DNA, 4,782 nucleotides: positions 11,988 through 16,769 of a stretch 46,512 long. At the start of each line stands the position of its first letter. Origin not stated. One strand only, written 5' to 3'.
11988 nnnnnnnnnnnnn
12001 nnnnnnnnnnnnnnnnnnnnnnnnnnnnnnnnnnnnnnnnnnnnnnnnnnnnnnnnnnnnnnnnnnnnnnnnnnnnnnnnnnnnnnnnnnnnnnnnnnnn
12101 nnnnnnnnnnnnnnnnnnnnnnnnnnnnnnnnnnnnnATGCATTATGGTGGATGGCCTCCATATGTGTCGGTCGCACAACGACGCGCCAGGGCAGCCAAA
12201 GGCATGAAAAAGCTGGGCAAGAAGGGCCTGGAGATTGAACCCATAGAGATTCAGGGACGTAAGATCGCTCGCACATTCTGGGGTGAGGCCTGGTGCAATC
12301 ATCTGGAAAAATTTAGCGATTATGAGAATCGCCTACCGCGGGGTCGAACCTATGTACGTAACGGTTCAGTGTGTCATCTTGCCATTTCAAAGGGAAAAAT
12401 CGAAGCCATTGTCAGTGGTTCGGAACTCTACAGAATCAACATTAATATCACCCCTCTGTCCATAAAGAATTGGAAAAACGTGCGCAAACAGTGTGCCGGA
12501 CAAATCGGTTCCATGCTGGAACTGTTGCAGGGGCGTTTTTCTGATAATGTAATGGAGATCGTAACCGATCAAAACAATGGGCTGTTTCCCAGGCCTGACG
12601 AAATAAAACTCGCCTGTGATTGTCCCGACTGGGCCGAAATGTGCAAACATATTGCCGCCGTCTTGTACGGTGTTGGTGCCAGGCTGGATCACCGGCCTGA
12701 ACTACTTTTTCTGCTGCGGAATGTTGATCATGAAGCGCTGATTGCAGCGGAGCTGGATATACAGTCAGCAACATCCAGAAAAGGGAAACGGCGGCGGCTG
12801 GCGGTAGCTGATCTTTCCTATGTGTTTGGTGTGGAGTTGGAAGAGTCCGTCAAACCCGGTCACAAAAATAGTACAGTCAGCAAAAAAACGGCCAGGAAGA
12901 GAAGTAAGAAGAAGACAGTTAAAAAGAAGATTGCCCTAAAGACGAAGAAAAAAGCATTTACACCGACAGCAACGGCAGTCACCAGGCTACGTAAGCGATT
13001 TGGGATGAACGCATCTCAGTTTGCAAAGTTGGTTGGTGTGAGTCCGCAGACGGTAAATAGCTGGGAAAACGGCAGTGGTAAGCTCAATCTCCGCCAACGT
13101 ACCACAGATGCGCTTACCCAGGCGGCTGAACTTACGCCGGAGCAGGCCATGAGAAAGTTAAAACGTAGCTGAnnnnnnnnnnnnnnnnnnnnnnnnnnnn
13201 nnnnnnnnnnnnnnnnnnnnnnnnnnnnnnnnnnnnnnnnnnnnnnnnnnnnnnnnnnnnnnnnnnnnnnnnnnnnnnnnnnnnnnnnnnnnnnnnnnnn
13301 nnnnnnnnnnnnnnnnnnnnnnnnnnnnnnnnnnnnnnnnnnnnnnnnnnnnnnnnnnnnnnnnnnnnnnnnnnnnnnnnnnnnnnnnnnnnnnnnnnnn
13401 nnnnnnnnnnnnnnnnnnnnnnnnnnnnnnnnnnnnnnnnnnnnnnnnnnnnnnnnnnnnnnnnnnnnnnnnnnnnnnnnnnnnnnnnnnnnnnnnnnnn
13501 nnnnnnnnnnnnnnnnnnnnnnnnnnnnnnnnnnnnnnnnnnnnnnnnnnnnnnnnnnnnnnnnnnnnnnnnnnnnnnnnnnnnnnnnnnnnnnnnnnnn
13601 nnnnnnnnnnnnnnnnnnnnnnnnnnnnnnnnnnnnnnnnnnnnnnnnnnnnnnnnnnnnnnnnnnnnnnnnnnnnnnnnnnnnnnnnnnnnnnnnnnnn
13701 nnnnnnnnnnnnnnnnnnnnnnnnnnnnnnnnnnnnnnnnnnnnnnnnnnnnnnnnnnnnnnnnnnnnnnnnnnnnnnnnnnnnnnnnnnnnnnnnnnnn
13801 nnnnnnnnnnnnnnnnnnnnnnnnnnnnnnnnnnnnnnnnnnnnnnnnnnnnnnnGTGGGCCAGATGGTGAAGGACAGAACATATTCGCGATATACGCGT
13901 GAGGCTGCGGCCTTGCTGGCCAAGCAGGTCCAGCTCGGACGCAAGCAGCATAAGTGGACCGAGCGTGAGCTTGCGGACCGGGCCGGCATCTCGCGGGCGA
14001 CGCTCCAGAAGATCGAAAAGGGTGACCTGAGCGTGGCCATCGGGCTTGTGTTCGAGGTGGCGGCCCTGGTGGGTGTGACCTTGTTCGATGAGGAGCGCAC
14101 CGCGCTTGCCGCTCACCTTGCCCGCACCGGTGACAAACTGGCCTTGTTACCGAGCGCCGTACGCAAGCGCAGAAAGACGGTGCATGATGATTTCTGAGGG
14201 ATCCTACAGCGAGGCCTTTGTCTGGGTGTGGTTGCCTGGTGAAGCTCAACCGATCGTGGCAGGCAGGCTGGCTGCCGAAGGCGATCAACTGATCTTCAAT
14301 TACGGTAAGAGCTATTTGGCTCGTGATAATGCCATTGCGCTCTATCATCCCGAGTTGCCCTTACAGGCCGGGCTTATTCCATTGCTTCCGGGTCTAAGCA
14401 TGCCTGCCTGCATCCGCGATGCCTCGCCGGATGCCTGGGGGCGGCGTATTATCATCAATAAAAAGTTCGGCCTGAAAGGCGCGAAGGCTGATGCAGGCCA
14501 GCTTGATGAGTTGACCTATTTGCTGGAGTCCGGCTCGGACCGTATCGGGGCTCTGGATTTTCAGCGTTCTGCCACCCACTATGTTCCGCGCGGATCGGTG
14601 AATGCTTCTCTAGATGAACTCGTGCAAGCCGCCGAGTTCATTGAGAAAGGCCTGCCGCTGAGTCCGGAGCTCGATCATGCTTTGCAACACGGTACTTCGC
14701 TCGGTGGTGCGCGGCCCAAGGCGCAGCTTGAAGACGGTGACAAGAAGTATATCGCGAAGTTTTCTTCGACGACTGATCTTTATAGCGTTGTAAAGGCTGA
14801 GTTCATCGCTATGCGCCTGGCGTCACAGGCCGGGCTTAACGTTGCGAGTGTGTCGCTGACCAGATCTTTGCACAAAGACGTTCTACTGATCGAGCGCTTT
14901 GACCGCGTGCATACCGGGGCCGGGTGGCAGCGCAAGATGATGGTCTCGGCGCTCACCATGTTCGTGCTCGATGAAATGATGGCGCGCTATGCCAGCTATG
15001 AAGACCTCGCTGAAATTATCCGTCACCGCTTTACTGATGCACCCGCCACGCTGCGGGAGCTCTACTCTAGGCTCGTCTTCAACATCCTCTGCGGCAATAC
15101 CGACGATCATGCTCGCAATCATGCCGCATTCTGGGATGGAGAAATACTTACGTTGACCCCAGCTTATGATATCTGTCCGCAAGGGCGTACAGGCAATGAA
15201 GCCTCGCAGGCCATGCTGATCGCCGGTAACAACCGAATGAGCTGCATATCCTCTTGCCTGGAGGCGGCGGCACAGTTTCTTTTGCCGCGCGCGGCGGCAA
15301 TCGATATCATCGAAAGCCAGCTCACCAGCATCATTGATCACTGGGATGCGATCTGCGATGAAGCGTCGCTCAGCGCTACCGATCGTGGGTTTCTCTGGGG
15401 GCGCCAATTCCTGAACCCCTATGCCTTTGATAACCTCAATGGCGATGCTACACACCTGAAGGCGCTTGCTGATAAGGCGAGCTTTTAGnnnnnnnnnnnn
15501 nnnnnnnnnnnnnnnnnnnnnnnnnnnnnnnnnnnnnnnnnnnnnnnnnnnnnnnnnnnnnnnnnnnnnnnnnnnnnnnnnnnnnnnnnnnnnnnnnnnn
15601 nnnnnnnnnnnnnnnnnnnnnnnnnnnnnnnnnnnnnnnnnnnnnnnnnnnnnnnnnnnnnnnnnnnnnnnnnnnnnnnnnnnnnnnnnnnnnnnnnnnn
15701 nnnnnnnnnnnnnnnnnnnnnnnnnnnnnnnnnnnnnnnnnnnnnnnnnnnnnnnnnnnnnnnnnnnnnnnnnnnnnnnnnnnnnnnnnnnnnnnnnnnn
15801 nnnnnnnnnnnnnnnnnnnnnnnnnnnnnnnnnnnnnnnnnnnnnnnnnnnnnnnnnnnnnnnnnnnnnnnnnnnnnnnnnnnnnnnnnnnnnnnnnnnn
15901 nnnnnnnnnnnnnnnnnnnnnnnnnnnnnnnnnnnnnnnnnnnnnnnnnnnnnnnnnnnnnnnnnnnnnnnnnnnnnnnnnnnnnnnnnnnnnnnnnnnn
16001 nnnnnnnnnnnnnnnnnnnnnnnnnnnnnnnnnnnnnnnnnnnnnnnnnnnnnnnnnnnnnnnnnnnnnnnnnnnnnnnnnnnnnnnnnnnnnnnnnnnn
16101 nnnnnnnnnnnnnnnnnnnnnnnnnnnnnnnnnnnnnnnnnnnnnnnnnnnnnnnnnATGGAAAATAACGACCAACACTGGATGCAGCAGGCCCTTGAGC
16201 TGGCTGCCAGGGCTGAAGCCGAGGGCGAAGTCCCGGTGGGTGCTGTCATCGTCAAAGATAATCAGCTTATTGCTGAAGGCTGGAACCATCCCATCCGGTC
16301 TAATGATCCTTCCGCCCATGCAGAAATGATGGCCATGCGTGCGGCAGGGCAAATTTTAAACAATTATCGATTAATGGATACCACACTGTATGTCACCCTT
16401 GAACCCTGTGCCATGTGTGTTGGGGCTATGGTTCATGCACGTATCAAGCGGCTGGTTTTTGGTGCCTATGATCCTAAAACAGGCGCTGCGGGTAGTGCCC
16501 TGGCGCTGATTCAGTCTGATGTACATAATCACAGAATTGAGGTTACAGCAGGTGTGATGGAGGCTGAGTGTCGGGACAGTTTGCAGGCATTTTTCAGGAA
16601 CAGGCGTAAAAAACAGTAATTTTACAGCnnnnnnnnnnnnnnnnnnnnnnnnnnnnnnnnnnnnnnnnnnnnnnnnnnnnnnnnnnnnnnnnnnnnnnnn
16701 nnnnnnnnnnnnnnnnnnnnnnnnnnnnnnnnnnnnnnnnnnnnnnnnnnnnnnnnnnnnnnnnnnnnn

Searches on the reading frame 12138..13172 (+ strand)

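Call 6: search_protein_families(library=pfam, proteins=[window:12138-13172:+], max_evalue=0.01)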
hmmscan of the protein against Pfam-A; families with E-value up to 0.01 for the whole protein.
window:12138-13172:+ (344 aa): 4 families
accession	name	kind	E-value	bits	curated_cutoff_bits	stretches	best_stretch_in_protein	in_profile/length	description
PF01381.28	HTH_3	-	3.8e-08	33.7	23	1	283-318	3-38/55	Helix-turn-helix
PF13560.12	HTH_31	-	4e-05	24.3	27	1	283-336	8-60/64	Helix-turn-helix domain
PF20432.4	Xre-like-HTH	-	0.00013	22.6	25.8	1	278-317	12-51/63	Antitoxin Xre-like helix-turn-helix domain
PF04434.22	SWIM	-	0.0012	18.8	19.6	1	154-177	9-35/38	SWIM zinc finger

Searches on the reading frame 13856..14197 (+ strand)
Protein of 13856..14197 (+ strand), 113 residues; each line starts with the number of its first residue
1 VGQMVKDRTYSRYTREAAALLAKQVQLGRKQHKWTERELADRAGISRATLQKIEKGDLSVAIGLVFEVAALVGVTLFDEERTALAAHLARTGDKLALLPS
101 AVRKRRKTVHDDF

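Call 6: search_protein_families(library=pfam, proteins=[window:13856-14197:+], max_evalue=0.01)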
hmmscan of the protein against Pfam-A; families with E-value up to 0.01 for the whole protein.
window:13856-14197:+ (113 aa): 6 families
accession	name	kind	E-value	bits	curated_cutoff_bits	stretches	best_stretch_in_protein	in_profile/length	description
PF01381.28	HTH_3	-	9.2e-11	42.1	23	1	29-76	5-52/55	Helix-turn-helix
PF13560.12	HTH_31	-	8.5e-06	26.4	27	1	26-82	7-62/64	Helix-turn-helix domain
PF12844.13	HTH_19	-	0.00034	20.9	30.2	1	29-56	8-35/64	Helix-turn-helix domain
PF13443.12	HTH_26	-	0.0016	19.1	22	1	30-58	7-35/63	Cro/C1-type HTH DNA-binding domain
PF13744.12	HTH_37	-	0.0016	18.7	27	1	19-59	17-57/80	Helix-turn-helix domain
PF13413.12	HTH_25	-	0.0034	17.6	24.6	1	29-63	6-40/62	Helix-turn-helix domain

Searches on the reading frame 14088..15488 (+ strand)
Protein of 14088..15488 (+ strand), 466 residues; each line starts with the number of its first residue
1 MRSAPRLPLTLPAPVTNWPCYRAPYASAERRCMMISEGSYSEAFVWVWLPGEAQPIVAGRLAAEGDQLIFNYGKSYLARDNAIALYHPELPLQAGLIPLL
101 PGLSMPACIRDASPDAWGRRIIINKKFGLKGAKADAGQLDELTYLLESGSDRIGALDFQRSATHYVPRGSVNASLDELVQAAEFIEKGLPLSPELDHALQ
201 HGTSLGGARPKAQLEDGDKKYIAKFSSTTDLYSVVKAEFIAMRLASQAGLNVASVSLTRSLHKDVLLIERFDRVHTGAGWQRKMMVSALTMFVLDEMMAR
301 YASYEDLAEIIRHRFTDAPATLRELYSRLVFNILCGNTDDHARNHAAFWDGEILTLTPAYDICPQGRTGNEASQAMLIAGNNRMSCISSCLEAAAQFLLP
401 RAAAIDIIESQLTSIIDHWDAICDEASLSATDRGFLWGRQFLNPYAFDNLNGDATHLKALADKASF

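Call 6: search_protein_families(library=pfam, proteins=[window:14088-15488:+], max_evalue=0.01)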
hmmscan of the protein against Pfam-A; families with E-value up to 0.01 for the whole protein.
window:14088-15488:+ (466 aa): 2 families
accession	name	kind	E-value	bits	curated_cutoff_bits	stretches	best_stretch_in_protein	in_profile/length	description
PF07804.18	HipA_C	-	1.2e-47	162.8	30.5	1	203-419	1-213/213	HipA-like C-terminal domain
PF13657.11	Couple_hipA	-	1.5e-06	29.1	22.5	1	57-158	9-98/99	HipA N-terminal domain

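Call 86: find_related_loci(query=window:14088-15488:+, collection=metagenome_contigs, flank=6000)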
Query window:14088-15488:+ (466 aa) in metagenome_contigs; peptide patterns used: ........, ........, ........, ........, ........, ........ (x = any residue, [..] = any of these).
600 stretches matched a pattern (row limit reached: there are more); 552 encode a relative of the query (tblastn E <= 1e-3); the best 80 are kept; 80 distinct loci.
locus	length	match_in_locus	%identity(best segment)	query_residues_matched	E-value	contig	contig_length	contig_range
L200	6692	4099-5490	82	1-464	0e+0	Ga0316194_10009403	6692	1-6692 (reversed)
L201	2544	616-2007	78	1-464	0e+0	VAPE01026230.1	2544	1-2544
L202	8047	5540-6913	74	3-460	0e+0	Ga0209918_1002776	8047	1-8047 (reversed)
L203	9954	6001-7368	71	9-464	0e+0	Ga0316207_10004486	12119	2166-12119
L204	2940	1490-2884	69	1-464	0e+0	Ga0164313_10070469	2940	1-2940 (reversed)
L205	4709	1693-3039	69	14-461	0e+0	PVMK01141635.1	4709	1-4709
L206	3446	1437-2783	68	14-461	0e+0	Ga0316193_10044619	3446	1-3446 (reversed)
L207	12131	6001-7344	67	14-466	0e+0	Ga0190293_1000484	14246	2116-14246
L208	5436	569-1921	67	14-463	0e+0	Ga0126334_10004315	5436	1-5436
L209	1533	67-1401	69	15-458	0e+0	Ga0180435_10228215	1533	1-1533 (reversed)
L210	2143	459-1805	67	14-461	0e+0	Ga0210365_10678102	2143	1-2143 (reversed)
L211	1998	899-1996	83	1-366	0e+0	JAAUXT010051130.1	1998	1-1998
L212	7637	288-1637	68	5-450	0e+0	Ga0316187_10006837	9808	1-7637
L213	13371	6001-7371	65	8-463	0e+0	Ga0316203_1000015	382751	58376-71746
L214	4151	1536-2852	69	14-451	0e+0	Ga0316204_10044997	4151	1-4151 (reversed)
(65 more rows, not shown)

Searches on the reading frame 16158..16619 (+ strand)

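Call 6: search_protein_families(library=pfam, proteins=[window:16158-16619:+], max_evalue=0.01)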
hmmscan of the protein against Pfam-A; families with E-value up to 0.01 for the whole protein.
window:16158-16619:+ (153 aa): 8 families
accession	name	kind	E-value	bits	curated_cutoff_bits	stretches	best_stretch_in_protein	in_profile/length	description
PF14437.12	MafB19-deam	-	1.2e-38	132.7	27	1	3-150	1-142/142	MafB19-like deaminase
PF00383.29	dCMP_cyt_deam_1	-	5.7e-33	113.3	25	1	3-102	2-101/102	Cytidine and deoxycytidylate deaminase zinc-binding region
PF14439.12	Bd3614-deam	-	1.9e-05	25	38.5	1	33-96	17-79/113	Bd3614-like deaminase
PF18750.7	SNAD4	-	0.00011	22.7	27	1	42-93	21-73/130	Secreted Novel AID/APOBEC-like Deaminase 4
PF18772.7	APOBEC2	-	0.00051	20.5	26.8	1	48-93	44-91/175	APOBEC2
PF18778.7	NAD1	-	0.0021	18.6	27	1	48-93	44-92/175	Novel AID APOBEC clade 1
PF18782.7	NAD2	-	0.0028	18.2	27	1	47-92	48-95/179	Novel AID APOBEC clade 2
PF08210.17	APOBEC_N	-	0.0065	16.9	25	1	49-93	42-87/170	APOBEC-like N-terminal domain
